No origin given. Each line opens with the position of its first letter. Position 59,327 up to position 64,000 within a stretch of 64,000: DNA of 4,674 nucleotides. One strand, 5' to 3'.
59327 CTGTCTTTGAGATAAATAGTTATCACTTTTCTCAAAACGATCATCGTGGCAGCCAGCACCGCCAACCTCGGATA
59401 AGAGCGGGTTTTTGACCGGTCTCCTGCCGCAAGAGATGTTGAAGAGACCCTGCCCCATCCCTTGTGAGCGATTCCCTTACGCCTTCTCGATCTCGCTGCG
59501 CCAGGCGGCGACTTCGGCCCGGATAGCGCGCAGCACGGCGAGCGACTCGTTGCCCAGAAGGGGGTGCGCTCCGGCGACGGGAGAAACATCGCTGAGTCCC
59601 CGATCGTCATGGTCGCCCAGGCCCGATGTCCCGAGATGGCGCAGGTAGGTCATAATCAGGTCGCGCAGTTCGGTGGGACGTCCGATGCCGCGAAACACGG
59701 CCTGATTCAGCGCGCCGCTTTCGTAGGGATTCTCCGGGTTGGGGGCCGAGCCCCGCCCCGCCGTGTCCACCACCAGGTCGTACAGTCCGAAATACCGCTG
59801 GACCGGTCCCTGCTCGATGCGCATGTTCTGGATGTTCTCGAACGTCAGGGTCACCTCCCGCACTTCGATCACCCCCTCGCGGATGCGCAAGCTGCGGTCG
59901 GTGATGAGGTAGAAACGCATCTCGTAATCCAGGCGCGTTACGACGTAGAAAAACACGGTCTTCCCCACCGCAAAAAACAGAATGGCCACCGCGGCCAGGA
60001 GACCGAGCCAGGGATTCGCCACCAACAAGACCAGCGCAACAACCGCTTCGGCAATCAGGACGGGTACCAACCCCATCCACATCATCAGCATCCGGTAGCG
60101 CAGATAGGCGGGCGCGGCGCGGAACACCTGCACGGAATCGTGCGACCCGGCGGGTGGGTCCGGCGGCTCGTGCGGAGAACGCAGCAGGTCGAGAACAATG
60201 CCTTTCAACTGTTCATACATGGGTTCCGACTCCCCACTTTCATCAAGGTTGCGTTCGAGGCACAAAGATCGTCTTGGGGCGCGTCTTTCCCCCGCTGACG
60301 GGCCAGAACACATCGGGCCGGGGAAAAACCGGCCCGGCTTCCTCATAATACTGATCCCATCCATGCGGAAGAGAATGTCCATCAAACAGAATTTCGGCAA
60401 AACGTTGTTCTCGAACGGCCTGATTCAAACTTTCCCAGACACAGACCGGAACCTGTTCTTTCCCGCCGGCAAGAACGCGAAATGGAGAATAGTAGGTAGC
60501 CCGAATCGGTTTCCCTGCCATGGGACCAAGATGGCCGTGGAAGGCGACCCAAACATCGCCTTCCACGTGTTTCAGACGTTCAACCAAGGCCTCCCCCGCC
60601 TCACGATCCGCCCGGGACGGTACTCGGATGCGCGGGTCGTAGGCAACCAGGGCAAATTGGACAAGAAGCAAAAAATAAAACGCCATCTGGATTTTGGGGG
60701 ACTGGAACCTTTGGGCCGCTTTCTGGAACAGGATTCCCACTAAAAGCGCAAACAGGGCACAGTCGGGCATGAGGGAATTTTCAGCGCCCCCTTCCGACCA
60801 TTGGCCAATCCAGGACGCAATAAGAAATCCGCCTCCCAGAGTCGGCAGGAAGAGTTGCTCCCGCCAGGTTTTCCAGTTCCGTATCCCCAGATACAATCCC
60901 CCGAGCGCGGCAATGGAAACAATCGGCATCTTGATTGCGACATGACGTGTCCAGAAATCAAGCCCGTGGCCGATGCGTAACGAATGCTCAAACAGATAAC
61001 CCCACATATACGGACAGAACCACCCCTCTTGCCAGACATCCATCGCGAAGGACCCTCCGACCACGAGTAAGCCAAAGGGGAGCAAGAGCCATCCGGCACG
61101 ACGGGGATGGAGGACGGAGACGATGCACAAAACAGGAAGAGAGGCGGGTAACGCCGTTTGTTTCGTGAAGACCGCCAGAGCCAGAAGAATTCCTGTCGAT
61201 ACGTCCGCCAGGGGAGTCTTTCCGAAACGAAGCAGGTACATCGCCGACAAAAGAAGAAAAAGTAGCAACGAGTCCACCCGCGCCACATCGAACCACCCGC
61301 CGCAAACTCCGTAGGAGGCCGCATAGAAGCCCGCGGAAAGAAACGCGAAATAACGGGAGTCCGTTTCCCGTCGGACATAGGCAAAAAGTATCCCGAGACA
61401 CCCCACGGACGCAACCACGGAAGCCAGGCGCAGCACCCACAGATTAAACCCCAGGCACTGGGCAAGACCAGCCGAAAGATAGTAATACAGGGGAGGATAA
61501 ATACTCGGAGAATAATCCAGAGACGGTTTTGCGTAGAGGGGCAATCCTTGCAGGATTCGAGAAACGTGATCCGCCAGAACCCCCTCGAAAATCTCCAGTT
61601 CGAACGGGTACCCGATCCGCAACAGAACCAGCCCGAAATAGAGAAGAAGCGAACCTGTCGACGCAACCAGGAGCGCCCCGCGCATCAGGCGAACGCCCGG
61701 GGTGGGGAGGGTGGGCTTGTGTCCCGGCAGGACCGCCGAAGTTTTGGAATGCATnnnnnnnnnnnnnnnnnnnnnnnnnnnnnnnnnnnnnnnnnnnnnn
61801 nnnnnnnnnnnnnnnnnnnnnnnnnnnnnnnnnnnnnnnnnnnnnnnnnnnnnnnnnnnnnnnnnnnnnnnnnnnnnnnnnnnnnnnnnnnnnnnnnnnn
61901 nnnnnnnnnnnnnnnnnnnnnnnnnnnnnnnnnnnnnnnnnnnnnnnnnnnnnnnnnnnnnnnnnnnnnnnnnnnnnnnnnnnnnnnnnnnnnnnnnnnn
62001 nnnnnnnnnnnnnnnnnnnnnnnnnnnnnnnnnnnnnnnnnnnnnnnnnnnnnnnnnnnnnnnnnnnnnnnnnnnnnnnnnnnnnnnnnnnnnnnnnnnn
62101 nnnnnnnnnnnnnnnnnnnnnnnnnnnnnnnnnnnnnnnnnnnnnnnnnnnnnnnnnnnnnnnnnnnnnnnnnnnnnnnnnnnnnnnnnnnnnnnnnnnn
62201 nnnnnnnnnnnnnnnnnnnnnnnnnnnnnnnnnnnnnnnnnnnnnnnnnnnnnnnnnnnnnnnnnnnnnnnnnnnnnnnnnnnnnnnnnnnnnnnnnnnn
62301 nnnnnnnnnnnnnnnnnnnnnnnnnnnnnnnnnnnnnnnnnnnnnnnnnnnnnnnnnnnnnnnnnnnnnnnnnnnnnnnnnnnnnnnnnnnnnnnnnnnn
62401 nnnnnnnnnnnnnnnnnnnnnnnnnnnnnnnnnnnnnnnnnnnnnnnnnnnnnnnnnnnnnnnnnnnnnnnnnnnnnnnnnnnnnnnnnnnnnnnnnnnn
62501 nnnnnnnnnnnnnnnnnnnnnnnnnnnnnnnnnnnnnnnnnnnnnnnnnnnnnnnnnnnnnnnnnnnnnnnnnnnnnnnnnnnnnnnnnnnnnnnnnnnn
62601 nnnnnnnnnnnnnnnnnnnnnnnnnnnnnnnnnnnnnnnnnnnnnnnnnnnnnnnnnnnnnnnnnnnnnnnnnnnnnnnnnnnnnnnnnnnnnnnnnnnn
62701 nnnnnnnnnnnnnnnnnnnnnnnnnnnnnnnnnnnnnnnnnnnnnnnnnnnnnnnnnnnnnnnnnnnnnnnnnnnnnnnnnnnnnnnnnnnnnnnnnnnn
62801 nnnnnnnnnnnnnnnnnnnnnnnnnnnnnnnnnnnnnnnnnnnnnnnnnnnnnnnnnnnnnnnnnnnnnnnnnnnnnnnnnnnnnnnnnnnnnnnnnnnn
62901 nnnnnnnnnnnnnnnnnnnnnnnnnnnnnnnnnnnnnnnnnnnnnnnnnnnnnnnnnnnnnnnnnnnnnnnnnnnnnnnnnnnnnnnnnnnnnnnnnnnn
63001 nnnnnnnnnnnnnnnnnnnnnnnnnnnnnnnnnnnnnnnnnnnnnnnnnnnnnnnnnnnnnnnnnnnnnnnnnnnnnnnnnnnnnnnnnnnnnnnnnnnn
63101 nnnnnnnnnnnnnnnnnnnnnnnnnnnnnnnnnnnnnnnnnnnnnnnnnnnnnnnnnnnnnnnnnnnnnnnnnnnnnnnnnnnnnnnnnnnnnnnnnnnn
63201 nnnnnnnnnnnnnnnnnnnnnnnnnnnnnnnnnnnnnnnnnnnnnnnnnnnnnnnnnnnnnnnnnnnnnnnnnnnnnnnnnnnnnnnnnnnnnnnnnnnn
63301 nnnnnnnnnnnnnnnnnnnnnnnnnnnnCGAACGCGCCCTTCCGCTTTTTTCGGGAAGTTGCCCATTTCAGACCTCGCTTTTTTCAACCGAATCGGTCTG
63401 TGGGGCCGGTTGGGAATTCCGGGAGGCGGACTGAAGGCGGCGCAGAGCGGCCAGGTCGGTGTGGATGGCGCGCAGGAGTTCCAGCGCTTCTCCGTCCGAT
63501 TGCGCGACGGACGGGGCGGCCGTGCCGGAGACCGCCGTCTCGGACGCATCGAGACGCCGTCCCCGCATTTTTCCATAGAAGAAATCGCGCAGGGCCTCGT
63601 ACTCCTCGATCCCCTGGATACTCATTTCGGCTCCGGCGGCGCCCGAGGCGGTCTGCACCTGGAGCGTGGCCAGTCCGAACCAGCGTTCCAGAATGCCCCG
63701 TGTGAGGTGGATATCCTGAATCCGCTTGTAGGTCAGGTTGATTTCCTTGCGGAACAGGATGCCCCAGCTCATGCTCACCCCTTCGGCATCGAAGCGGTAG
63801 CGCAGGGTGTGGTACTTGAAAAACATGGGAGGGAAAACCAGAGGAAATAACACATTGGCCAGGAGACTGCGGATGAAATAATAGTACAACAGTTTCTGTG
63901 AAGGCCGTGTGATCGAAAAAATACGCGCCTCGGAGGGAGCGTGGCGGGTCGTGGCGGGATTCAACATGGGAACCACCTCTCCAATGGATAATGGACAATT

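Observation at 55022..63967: Envelope-modification neighbourhood: YkgJ-like Cys protein, GT39/PMT-like transferase, S1C/PDZ lipoprotein protease, and a bPH - GT-C-like - GT-C-like - bPH cassette with tandem paralogs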

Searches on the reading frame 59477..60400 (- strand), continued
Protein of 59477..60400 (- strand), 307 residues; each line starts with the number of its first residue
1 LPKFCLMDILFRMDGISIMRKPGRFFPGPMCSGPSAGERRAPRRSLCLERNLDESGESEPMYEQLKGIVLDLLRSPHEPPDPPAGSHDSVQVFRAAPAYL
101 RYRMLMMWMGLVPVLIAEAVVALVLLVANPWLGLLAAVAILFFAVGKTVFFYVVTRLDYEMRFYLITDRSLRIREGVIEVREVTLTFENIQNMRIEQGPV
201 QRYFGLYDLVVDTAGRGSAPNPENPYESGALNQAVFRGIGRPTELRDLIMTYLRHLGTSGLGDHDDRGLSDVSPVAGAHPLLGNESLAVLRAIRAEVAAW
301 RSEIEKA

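Call 78: fold_search(model_id=the predicted structure, library=pdb)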
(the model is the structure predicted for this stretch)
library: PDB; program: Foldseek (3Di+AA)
matches with E <= 10: 333; with E <= 0.001: 1
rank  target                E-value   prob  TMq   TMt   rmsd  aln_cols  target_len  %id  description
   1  3dcx_B                8.5e-04  1.00  0.27  0.56   2.6        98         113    9  Crystal structure of a duf1696 family protein with a pleckstrin-homology domain (shew_0819) from shewanella loihica pv (released 2008-07-29)
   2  4tyz_A                3.0e-03  1.00  0.26  0.55   3.0        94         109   10  Crystal structure of the C-terminal domain of an unknown protein from Leishmania infantum (released 2014-08-06)
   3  3dcx_C                4.7e-03  1.00  0.26  0.50   3.6        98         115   11  Crystal structure of a duf1696 family protein with a pleckstrin-homology domain (shew_0819) from shewanella loihica pv (released 2008-07-29)
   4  3hsa_A                5.9e-03  1.00  0.26  0.48   3.0       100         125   14  Crystal structure of pleckstrin homology domain (YP_926556.1) from SHEWANELLA AMAZONENSIS SB2B at 1.99 A resolution (released 2009-06-23)
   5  2cay_A                1.0e-02  1.00  0.27  0.46   4.5       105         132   11  Vps36 N-terminal PH domain (released 2006-04-07)
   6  3hsa_C                1.1e-02  1.00  0.27  0.54   2.7        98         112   12  Crystal structure of pleckstrin homology domain (YP_926556.1) from SHEWANELLA AMAZONENSIS SB2B at 1.99 A resolution (released 2009-06-23)
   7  3hsa_B                1.1e-02  1.00  0.26  0.48   3.3        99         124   12  Crystal structure of pleckstrin homology domain (YP_926556.1) from SHEWANELLA AMAZONENSIS SB2B at 1.99 A resolution (released 2009-06-23)
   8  3dcx_E                1.2e-02  1.00  0.26  0.56   2.7        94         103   10  Crystal structure of a duf1696 family protein with a pleckstrin-homology domain (shew_0819) from shewanella loihica pv (released 2008-07-29)
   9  3dcx_A                1.2e-02  1.00  0.27  0.52   3.4       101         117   11  Crystal structure of a duf1696 family protein with a pleckstrin-homology domain (shew_0819) from shewanella loihica pv (released 2008-07-29)
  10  2cay_B                2.8e-02  0.99  0.27  0.45   4.6       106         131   11  Vps36 N-terminal PH domain (released 2006-04-07)
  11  9pvg_D                3.9e-02  1.00  0.27  0.46   3.0       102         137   10  Co-crystal structure of two CCM2 PTB domains bound to a KRIT1 peptide encompassing NPxF2 and NPxF3 (released 2026-01-28)
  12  1miz_B                3.9e-02  1.00  0.23  0.28   4.0        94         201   13  Crystal structure of an integrin beta3-talin chimera (released 2003-01-28)
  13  3b77_B                3.9e-02  0.99  0.24  0.31   3.6        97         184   13  Crystal structure of a ph domain containing bacterial protein (exig_2160) from exiguobacterium sibiricum 255-15 at 2.4 (released 2007-11-13)
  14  1mk7_D                4.1e-02  0.99  0.24  0.30   3.6        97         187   13  CRYSTAL STRUCTURE OF AN INTEGRIN BETA3-TALIN CHIMERA (released 2003-01-28)
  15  3b77_F                4.1e-02  0.97  0.23  0.30   3.9        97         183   12  Crystal structure of a ph domain containing bacterial protein (exig_2160) from exiguobacterium sibiricum 255-15 at 2.4 (released 2007-11-13)
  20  3b77_E                4.9e-02  0.98  0.24  0.32   3.6        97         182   12  Crystal structure of a ph domain containing bacterial protein (exig_2160) from exiguobacterium sibiricum 255-15 at 2.4 (released 2007-11-13)
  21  3b77_A                4.9e-02  0.97  0.24  0.30   3.8        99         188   13  Crystal structure of a ph domain containing bacterial protein (exig_2160) from exiguobacterium sibiricum 255-15 at 2.4 (released 2007-11-13)
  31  3hsa_E                6.5e-02  0.98  0.25  0.49   3.9       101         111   14  Crystal structure of pleckstrin homology domain (YP_926556.1) from SHEWANELLA AMAZONENSIS SB2B at 1.99 A resolution (released 2009-06-23)
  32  3b77_C                6.5e-02  0.97  0.24  0.31   3.7        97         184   13  Crystal structure of a ph domain containing bacterial protein (exig_2160) from exiguobacterium sibiricum 255-15 at 2.4 (released 2007-11-13)
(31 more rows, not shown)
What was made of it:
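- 59477..60220 (-): bPH_B (247 aa): conserved N-terminal segment, TM hairpin, cytoplasmic PH domain and C-terminal helix; last gene of the minus-strand operon. Foldseek top matches are the bacterial PH domains 3dcx, 3hsa and 3b77 (call 78).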

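Call 79: search_protein_families(library=pfam, proteins=[L173:5748-8657:+, L173:2485-3207:+], max_evalue=0.001)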
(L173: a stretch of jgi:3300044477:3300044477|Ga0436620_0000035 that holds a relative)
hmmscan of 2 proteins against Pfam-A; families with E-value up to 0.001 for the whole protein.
L173:5748-8657:+ (969 aa): 2 families
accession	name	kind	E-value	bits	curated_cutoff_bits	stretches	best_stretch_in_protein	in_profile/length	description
PF14229.12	DUF4332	-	0.00015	22.3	23.2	1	384-459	40-120/122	Domain of unknown function (DUF4332)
PF11731.14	Cdd1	-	0.00047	20.8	25.5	1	395-441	4-50/86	Pathogenicity locus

L173:2485-3207:+ (240 aa): 2 families
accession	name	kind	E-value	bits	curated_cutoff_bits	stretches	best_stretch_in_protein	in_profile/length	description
PF00535.33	Glycos_transf_2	-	9.2e-25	88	23.3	1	7-162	1-160/168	Glycosyl transferase family 2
PF13641.12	Glyco_tranf_2_3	-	4.3e-05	24.1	27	1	6-132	3-133/230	Glycosyltransferase like family 2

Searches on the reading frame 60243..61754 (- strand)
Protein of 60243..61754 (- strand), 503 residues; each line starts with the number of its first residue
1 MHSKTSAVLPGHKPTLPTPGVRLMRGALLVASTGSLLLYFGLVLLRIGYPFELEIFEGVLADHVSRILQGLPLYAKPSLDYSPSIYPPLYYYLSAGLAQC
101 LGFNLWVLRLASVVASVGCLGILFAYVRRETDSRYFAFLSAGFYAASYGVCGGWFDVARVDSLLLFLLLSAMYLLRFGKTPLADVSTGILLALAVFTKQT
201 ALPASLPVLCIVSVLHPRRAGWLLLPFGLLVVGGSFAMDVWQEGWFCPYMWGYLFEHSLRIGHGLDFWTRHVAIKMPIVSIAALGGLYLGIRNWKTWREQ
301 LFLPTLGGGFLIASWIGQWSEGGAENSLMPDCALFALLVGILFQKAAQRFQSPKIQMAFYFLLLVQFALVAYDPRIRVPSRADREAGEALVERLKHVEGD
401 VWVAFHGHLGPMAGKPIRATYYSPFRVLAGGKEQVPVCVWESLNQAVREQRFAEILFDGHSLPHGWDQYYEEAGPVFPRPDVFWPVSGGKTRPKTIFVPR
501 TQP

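Call 3: search_protein_families(library=pfam, proteins=[window:60243-61754:-], max_evalue=0.1)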
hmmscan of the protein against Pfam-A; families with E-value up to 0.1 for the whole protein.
window:60243-61754:- (503 aa): 3 families
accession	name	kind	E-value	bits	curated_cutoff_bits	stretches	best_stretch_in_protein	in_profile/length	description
PF13231.12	PMT_2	-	1.7e-08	35.2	26.1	1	87-232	3-147/160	Dolichyl-phosphate-mannose-protein mannosyltransferase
PF12270.13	Cyt_c_ox_IV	-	0.028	14.9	26.9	1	81-130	80-130/132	Cytochrome c oxidase subunit IV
PF04024.17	PspC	-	0.044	14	25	1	95-126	17-48/58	PspC domain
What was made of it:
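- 60243..61754 (-): GTc1 (503 aa): ArnT-like GT-C glycosyltransferase, downstream tandem paralog. PMT_2 at 35.2 bits (call 3).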

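Call 4: search_protein_families(library=ncbifam, proteins=[window:60243-61754:-], max_evalue=0.1)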
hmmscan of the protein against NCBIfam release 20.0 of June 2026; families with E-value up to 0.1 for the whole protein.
window:60243-61754:- (503 aa): 1 family
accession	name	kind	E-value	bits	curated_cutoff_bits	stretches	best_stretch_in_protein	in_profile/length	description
TIGR03663.1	TIGR03663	subfamily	0.083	11.9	126.25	0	78-206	43-171/435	flippase activity-associated protein Agl23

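Call 23: list_cluster_members(proteins=[P0001, window:60243-61754:-, window:63368-63967:-, window:59477-60220:-, window:55790-57808:+, window:57900-59003:+, window:55022-55786:+])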
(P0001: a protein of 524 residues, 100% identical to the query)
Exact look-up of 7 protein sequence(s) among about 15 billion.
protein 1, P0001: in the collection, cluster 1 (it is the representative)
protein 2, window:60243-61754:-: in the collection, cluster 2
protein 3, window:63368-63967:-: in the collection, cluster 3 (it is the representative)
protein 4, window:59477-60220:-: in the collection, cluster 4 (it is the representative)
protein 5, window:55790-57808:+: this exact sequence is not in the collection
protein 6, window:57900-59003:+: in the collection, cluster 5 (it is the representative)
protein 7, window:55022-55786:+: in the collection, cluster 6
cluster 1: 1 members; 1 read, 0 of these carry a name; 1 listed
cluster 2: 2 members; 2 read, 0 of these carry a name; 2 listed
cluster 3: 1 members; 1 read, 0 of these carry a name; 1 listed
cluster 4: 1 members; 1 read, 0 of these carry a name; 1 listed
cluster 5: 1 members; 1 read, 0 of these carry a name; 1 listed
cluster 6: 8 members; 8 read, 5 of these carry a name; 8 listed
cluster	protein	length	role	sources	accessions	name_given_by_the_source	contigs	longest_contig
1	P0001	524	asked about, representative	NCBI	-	-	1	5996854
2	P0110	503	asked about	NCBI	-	-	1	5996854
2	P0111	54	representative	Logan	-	-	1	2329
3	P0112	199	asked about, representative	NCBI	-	-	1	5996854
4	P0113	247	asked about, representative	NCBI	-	-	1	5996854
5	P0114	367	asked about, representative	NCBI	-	-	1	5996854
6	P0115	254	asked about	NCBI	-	-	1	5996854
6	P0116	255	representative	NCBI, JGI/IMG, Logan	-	hypothetical protein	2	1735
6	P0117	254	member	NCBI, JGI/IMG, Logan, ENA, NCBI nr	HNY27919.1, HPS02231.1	MAG TPA: hypothetical protein PLA90_11880 [Candidatus Sumerlaeota bacterium] | hypothetical protein [Candidatus Sumerlaeota bacterium]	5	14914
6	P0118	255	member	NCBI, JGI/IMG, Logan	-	hypothetical protein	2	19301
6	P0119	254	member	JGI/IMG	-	hypothetical protein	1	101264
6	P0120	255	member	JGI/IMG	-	hypothetical protein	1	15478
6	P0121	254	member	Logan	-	-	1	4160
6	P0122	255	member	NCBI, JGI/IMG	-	-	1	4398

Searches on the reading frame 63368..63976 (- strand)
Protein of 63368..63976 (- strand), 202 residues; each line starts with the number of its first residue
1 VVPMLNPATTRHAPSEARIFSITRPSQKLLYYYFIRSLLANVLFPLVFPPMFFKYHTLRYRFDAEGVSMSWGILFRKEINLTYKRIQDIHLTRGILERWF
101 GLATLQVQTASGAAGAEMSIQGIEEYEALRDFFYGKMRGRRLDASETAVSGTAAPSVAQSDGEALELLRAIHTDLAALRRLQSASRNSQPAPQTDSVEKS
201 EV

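Call 3: search_protein_families(library=pfam, proteins=[window:63368-63976:-], max_evalue=0.1)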
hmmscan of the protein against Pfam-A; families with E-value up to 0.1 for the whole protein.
window:63368-63976:- (202 aa): 2 families
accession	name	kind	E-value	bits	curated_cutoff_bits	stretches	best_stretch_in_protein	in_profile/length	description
PF03703.20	bPH_2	-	9.7e-18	64.6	22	1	55-132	1-77/78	Bacterial PH domain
PF24649.1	DUF7642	-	0.00073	19.9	27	1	74-133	30-91/100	Domain of unknown function (DUF7642)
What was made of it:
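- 63368..63967 (-): bPH_A (199 aa): YdbS-like, short hydrophobic hairpin plus PH domain; first visible gene of the minus-strand operon (the window ends 33 nt upstream). bPH_2 at 64.6 bits (call 3).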

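Call 4: search_protein_families(library=ncbifam, proteins=[window:63368-63976:-], max_evalue=0.1)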
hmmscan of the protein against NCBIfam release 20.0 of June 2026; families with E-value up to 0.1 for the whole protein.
window:63368-63976:- (202 aa): 0 families
